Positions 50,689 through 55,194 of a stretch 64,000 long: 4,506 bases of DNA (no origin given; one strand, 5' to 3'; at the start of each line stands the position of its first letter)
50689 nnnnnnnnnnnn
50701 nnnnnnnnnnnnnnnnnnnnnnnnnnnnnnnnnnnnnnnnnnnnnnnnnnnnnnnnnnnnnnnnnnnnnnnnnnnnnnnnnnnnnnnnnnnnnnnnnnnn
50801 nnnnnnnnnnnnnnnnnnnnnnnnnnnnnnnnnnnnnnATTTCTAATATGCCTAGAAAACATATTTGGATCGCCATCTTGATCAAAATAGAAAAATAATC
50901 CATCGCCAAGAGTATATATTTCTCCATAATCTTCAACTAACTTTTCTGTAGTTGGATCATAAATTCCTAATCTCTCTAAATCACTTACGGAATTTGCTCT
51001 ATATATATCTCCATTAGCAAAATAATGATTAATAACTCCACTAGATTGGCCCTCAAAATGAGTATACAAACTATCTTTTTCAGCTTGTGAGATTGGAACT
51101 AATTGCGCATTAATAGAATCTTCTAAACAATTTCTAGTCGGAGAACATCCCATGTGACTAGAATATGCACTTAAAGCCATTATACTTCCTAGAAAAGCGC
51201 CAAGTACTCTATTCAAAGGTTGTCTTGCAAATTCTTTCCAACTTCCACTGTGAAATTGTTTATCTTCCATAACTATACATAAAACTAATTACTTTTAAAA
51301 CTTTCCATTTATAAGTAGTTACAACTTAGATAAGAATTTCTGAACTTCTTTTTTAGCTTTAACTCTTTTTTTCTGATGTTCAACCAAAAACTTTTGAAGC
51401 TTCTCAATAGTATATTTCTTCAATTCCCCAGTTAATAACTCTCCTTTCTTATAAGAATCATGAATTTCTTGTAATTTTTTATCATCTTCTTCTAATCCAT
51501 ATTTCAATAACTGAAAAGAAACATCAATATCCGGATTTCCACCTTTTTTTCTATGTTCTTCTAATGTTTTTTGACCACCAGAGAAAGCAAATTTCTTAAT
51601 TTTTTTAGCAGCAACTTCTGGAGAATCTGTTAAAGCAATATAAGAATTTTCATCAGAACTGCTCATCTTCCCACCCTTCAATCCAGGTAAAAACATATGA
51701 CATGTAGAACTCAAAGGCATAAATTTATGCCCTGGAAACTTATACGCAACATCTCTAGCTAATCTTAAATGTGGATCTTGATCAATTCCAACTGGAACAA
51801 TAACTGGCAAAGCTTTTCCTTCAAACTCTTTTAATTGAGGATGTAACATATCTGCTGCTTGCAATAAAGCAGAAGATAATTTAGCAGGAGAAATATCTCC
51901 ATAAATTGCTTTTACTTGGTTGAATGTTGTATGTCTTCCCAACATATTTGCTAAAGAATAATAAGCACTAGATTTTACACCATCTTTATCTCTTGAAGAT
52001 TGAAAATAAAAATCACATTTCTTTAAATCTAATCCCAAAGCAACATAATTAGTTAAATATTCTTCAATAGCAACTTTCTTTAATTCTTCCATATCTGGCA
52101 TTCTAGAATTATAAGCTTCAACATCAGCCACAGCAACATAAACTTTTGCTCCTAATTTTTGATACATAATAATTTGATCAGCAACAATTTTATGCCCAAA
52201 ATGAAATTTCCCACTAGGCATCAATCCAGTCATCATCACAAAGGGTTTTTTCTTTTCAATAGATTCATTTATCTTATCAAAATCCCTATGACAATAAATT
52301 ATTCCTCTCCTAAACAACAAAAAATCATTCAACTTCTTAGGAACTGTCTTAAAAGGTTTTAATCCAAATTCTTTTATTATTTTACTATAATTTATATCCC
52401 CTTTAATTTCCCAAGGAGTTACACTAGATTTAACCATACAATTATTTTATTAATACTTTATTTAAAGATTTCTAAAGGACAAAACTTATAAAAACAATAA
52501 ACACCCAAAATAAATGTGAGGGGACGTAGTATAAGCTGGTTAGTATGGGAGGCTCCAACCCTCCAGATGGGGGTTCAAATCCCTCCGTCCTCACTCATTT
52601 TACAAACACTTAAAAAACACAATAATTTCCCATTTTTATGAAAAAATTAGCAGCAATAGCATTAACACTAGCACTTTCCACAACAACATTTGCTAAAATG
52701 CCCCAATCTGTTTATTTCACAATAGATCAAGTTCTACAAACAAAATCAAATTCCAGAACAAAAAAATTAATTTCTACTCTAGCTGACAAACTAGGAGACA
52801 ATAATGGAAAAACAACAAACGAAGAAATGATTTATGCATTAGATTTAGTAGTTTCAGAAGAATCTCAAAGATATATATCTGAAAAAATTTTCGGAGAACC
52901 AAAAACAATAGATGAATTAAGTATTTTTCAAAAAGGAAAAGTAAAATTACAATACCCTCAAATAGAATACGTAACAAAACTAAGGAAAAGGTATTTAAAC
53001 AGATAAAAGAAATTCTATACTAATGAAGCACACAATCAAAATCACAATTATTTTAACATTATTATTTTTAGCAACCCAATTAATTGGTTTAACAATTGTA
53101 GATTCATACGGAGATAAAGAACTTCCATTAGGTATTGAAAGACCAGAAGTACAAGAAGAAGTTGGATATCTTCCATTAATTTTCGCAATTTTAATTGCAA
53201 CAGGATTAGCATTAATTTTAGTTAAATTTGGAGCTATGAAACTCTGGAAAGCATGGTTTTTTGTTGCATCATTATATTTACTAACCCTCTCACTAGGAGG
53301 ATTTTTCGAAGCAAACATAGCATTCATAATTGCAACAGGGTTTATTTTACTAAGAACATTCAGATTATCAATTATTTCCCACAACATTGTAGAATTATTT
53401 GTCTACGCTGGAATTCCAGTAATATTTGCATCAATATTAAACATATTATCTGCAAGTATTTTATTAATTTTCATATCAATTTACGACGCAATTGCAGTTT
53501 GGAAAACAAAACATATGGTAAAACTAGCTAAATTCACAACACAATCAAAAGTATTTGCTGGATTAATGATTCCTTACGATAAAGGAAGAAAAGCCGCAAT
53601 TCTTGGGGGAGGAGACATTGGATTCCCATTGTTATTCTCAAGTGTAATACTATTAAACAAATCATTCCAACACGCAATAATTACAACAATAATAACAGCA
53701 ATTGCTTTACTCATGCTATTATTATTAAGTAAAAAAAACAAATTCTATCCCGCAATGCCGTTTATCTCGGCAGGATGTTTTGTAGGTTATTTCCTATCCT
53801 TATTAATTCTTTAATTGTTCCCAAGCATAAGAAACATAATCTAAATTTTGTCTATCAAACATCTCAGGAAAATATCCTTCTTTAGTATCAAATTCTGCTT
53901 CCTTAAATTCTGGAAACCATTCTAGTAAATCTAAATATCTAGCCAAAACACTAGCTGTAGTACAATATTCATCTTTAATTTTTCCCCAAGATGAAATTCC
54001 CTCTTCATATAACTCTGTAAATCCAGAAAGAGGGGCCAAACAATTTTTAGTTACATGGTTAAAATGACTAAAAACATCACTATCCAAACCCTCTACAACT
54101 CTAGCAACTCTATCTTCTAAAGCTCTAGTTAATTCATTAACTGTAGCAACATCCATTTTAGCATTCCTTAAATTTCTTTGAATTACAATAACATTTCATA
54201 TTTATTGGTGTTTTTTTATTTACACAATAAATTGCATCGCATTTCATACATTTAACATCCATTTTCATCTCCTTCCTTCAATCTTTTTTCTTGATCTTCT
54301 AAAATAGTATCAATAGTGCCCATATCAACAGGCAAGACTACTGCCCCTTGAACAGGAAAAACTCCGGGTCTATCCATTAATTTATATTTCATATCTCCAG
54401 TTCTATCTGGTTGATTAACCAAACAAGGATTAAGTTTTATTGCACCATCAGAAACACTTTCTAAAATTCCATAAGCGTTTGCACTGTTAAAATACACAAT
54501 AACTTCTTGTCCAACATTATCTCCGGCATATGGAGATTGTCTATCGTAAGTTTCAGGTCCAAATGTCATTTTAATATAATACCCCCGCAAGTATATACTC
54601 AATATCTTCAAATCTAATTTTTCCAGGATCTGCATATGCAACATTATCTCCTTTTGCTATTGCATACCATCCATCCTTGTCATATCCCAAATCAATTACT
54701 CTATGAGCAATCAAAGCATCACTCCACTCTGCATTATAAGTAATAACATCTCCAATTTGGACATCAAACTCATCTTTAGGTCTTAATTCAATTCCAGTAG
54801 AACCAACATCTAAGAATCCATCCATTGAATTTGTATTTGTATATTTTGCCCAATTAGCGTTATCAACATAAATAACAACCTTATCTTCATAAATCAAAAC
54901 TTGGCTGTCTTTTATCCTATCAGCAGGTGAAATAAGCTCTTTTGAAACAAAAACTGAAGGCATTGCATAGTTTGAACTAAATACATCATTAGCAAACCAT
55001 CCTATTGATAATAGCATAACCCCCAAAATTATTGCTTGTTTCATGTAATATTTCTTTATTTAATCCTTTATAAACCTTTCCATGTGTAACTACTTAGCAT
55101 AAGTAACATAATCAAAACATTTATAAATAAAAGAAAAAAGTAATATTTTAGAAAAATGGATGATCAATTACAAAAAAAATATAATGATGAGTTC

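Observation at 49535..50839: RHS-core protein B: unknown C-terminal domain and divergent arrangement with a TrmB-family regulator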

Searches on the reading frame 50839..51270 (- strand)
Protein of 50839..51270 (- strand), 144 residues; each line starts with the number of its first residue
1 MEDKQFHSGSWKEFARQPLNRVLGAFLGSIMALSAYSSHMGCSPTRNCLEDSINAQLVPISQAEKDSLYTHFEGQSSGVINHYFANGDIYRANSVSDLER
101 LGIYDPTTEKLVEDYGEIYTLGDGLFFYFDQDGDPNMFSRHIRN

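Call 4: search_protein_families(library=pfam, proteins=[window:50839-51270:-], max_evalue=1)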
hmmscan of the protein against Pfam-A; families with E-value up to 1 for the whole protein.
window:50839-51270:- (144 aa): 0 families

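Call 5: search_protein_families(library=ncbifam, proteins=[window:50839-51270:-], max_evalue=1)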
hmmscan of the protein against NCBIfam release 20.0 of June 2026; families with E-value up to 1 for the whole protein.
window:50839-51270:- (144 aa): 0 families

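Call 67: find_homologous_proteins(query=A5, max_evalue=0.01)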
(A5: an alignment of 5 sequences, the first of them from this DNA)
Query A5 (5 sequences) (144 aa, profile of the alignment): 10 proteins with E <= 0.01 among 6631 candidates.
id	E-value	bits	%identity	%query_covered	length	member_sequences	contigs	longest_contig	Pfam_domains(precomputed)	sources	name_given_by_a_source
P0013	1.2e-42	163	100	100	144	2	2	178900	-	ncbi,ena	-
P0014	8.5e-41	157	29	28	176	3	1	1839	-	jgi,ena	-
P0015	2.0e-37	146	18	65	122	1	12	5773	-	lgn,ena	-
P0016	4.6e-28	116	71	100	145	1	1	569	-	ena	-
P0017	1.2e-26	111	25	76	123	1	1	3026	-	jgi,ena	-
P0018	1.6e-26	111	27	65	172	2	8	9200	-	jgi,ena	jgi:hypothetical protein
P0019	2.6e-26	110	38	18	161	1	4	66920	-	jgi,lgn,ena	jgi:hypothetical protein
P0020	1.0e-25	108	33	32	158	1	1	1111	-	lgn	-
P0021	3.5e-24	103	-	-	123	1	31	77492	-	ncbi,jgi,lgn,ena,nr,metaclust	ncbi:hypothetical protein HN865_00610 [Candidatus Woesearchaeota archaeon]|jgi:hypothetical protein|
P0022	7.7e-10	57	48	95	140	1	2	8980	-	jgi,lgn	-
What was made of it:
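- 50836..51270 (-): Convergent 144-aa partner gene. Its product has an N-terminal hydrophobic segment followed by Cys (…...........), so it is an exported or lipoprotein-like protein. It is the candidate immunity protein or inhibitor. Family search: call 67.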

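Call 68: find_encoding_contigs(protein=P0019, flank=4000, max_places=2)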
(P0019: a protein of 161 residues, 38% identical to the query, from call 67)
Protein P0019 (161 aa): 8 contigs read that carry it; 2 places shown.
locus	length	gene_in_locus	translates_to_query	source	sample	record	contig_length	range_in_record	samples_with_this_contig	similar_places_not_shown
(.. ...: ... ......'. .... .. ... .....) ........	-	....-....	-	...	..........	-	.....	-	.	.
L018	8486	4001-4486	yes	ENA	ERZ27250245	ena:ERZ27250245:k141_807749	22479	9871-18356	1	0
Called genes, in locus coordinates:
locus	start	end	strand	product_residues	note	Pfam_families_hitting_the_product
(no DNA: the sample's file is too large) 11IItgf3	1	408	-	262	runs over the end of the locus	PF06550:SPP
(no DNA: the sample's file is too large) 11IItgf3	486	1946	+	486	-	PF01336:tRNA_anti-codon, PF00152:tRNA-synt_2, PF01409:tRNA-synt_2d (faint)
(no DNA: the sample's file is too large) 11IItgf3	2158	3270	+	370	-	PF00579:tRNA-synt_1b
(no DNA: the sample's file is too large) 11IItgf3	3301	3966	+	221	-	-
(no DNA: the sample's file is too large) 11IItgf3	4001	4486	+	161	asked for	-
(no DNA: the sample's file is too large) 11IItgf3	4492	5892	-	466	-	-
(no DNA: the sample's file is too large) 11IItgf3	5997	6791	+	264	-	PF01978:TrmB, PF11495:TrmB_EBD_N (weak)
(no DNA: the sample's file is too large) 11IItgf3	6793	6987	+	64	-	-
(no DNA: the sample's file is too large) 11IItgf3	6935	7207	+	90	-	-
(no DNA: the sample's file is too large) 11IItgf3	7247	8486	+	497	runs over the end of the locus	PF01409:tRNA-synt_2d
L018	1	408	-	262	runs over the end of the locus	PF06550:SPP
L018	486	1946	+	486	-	PF01336:tRNA_anti-codon, PF00152:tRNA-synt_2, PF01409:tRNA-synt_2d (faint)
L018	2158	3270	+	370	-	PF00579:tRNA-synt_1b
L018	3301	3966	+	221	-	-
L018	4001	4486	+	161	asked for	-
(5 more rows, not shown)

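Call 69: find_encoding_contigs(protein=P0022, flank=4000, max_places=2)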
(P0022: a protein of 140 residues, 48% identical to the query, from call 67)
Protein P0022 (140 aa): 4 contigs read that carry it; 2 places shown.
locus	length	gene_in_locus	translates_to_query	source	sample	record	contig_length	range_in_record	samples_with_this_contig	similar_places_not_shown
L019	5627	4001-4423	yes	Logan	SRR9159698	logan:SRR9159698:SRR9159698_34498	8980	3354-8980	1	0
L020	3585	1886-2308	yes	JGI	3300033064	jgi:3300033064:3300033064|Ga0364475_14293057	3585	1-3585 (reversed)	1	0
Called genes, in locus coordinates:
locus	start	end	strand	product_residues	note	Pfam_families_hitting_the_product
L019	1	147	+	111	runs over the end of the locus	-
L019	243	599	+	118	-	-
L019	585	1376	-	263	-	PF06550:SPP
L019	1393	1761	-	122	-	-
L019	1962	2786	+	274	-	-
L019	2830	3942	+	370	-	PF00579:tRNA-synt_1b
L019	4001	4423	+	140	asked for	-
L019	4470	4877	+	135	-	-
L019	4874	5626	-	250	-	?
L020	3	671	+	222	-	?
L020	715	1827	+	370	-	PF00579:tRNA-synt_1b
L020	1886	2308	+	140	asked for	-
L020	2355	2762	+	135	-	-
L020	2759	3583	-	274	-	?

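Call 70: find_encoding_contigs(protein=P0018, flank=4000, max_places=2)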
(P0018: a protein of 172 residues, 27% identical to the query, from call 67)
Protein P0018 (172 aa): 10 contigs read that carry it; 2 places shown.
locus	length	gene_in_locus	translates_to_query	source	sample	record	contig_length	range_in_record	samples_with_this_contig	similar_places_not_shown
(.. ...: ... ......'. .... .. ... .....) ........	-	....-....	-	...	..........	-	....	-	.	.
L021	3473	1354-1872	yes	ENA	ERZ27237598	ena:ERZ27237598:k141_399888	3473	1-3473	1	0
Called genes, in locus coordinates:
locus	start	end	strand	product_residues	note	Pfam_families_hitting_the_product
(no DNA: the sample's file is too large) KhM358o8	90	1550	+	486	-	PF01336:tRNA_anti-codon, PF00152:tRNA-synt_2, PF01409:tRNA-synt_2d (faint)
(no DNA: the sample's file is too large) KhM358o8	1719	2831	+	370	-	PF00579:tRNA-synt_1b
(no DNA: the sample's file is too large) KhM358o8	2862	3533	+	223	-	-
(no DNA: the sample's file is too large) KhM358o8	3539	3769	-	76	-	-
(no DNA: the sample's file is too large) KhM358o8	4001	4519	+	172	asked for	-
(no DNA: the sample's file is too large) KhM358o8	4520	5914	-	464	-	-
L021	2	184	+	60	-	?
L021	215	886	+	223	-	-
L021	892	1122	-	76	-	-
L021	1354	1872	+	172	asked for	-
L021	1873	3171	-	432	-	-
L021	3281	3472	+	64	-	?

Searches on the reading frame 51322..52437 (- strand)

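Call 14: search_protein_families(library=pfam, proteins=[window:51322-52437:-], max_evalue=0.1)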
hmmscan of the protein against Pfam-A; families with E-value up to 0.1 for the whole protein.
window:51322-52437:- (372 aa): 2 families
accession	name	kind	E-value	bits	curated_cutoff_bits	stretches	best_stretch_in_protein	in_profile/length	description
PF00579.31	tRNA-synt_1b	-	6.5e-45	154.1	21.1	1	62-351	2-291/292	tRNA synthetases class I (W and Y)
PF23583.2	EF_HAND_2_PLCG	-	0.073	13.9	27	0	338-370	3-36/71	PLCG EF-hand motif 2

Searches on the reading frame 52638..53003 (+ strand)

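Call 14: search_protein_families(library=pfam, proteins=[window:52638-53003:+], max_evalue=0.1)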
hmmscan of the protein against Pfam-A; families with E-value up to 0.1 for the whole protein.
window:52638-53003:+ (122 aa): 2 families
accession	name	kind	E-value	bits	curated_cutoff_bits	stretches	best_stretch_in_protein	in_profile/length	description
PF04888.17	SseC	-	0.071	13.1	30.2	1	5-69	139-203/312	Secretion system effector C (SseC) like family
PF12031.14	BAF250_C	-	0.079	12.7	21.1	1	28-73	156-201/257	SWI/SNF-like complex subunit BAF250/Osa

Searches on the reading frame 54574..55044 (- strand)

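Call 14: search_protein_families(library=pfam, proteins=[window:54574-55044:-], max_evalue=0.1)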
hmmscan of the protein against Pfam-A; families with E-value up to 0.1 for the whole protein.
window:54574-55044:- (157 aa): 1 family
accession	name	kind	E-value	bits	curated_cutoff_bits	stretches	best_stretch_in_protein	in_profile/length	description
PF12671.13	Amidase_6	-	0.055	14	23.2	1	59-131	69-139/163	Putative amidase domain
